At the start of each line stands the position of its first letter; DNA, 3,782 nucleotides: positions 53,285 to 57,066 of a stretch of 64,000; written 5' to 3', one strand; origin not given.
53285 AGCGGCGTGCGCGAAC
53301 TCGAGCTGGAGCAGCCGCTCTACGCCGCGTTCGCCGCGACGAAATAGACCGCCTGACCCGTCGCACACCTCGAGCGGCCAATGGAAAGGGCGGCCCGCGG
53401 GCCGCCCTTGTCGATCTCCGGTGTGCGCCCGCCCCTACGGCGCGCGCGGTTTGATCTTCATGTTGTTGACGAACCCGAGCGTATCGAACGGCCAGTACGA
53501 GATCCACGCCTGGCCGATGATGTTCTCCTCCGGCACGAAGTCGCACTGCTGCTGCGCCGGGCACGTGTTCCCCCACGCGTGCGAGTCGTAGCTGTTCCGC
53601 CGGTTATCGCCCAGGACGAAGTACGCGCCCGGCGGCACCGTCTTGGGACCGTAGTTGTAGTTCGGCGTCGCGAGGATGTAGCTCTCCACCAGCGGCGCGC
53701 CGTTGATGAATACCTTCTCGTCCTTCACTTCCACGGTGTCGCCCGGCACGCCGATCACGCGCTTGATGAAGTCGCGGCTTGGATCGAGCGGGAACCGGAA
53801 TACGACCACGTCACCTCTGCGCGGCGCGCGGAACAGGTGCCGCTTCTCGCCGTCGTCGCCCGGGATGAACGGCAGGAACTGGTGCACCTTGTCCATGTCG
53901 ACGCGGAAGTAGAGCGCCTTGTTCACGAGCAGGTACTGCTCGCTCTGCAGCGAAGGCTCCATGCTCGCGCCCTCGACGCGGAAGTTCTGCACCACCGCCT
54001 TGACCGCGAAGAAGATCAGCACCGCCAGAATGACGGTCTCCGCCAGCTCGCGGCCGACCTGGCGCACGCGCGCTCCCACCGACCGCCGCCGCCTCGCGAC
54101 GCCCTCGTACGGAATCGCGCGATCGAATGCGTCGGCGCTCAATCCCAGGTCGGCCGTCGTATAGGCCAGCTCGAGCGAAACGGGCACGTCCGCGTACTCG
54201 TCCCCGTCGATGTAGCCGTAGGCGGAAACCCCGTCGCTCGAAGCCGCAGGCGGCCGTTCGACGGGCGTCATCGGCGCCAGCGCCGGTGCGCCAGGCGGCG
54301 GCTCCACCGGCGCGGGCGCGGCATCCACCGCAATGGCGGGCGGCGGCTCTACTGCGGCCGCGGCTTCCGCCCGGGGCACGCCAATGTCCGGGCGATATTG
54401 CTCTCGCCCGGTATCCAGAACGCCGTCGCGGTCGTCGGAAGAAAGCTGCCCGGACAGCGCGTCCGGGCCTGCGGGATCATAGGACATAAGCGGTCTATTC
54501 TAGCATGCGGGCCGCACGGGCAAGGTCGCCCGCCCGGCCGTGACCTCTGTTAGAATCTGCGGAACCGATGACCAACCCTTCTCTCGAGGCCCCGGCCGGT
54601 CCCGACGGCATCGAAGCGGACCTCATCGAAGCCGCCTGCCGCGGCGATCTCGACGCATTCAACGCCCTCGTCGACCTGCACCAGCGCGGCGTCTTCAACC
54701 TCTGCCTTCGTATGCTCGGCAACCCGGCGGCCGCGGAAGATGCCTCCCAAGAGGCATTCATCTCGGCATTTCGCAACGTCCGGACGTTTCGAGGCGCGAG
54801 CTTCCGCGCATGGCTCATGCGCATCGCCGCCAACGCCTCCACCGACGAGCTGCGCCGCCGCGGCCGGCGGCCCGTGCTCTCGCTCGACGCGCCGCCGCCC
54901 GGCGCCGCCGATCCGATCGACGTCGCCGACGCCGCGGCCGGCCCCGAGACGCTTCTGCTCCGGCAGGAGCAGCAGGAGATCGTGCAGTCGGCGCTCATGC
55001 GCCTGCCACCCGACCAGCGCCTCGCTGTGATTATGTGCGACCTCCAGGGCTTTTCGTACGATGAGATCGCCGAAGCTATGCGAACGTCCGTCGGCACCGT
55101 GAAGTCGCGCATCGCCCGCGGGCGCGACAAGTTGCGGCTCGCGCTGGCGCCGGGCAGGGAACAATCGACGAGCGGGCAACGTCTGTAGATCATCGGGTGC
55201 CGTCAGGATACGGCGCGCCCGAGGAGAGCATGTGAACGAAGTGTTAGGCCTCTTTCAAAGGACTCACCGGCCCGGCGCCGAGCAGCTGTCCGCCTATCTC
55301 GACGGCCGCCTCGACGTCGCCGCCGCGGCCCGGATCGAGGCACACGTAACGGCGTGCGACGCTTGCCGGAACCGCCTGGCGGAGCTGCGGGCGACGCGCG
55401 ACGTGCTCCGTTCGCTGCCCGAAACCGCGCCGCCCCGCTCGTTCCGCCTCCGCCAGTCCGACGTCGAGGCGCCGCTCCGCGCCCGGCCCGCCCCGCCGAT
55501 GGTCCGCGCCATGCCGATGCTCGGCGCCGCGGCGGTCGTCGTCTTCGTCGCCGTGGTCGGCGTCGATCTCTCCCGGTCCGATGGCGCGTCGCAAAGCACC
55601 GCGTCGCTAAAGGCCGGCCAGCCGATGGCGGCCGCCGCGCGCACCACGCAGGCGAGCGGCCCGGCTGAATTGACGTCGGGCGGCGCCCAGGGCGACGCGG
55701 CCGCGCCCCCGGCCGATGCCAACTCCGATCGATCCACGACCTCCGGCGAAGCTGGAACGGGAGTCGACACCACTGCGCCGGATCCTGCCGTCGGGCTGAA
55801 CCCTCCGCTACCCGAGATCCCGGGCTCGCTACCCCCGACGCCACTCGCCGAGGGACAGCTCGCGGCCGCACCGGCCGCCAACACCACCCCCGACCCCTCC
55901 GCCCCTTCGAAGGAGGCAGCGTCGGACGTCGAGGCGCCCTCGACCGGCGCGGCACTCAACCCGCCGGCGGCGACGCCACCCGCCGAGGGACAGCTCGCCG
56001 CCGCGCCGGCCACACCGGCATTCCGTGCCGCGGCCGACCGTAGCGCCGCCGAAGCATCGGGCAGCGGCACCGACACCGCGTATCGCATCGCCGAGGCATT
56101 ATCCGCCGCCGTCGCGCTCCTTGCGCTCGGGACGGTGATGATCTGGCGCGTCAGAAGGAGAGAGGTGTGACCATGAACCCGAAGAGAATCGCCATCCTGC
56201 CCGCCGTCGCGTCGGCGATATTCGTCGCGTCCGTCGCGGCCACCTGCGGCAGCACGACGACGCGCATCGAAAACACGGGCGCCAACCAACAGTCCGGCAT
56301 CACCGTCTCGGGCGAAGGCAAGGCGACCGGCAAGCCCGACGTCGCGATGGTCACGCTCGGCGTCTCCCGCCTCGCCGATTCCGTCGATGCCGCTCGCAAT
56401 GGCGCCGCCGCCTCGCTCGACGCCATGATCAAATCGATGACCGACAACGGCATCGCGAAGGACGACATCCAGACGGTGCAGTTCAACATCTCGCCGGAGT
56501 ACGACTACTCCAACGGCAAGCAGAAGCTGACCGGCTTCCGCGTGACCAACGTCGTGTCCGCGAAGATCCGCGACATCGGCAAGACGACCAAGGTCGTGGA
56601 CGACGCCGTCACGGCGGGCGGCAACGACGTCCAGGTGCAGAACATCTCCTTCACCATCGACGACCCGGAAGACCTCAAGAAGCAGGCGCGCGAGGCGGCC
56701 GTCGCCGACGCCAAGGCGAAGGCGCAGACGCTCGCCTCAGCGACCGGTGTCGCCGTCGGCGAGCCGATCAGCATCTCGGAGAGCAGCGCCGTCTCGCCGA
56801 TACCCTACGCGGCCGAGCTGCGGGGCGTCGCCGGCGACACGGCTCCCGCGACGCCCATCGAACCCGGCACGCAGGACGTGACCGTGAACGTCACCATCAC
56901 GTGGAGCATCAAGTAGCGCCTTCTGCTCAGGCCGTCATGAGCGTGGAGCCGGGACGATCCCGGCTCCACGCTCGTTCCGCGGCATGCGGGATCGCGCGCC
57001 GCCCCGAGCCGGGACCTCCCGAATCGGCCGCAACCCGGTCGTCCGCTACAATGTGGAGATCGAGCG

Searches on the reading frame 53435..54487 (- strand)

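Call 35: search_protein_families(library=pfam, proteins=[window:53435-54487:-], max_evalue=0.0001)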
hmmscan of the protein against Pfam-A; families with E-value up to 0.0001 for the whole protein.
window:53435-54487:- (350 aa): 1 family
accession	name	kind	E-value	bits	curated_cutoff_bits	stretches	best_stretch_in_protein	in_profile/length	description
PF10502.14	Peptidase_S26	-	1.6e-43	149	22.9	1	150-332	6-168/168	Signal peptidase, peptidase S26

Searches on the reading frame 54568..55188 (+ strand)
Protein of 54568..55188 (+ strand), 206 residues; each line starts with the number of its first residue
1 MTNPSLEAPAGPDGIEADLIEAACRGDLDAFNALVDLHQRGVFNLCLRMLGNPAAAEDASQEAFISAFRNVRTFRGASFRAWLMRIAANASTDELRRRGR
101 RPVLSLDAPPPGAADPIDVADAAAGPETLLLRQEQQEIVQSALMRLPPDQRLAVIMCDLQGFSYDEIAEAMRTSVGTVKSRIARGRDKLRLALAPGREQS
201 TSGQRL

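Call 35: search_protein_families(library=pfam, proteins=[window:54568-55188:+], max_evalue=0.0001)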
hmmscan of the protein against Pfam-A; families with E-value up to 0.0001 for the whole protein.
window:54568-55188:+ (206 aa): 4 families
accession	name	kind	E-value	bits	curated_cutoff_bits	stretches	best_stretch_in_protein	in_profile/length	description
PF08281.18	Sigma70_r4_2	-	2e-19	69.4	25.7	1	137-189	2-54/54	Sigma-70, region 4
PF04542.20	Sigma70_r2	-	3.6e-19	68.7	24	1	34-101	1-71/71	Sigma-70 region 2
PF04545.22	Sigma70_r4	-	3.1e-11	43.1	24.1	1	142-190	1-49/50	Sigma-70, region 4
PF07638.17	Sigma70_ECF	-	2.4e-05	24.8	21.1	0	142-191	132-181/185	ECF sigma factor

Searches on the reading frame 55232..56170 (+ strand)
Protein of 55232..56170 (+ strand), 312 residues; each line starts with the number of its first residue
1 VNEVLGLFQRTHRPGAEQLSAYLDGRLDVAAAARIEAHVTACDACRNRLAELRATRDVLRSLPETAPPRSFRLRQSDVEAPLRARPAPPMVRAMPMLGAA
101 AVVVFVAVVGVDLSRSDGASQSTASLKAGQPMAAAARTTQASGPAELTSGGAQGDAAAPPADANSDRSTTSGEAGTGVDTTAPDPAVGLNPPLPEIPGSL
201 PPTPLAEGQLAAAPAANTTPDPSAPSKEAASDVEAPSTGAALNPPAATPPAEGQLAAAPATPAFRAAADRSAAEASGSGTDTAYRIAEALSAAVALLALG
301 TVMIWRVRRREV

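Call 36: search_protein_families(library=pfam, proteins=[window:55232-56170:+], max_evalue=0.0001)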
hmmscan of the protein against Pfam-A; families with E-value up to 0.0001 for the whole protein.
window:55232-56170:+ (312 aa): 1 family
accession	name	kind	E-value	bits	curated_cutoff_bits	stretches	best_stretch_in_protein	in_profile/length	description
PF13490.11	zf-HC2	-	1.6e-08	34.9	22.2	1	17-46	6-35/35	Putative zinc-finger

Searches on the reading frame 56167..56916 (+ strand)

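Call 36: search_protein_families(library=pfam, proteins=[window:56167-56916:+], max_evalue=0.0001)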
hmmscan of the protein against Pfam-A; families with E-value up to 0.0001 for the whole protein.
window:56167-56916:+ (249 aa): 1 family
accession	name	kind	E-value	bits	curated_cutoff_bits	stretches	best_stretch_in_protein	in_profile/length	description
PF04402.19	SIMPL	-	2e-55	188.7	25.2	1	45-246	1-205/205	Protein of unknown function (DUF541)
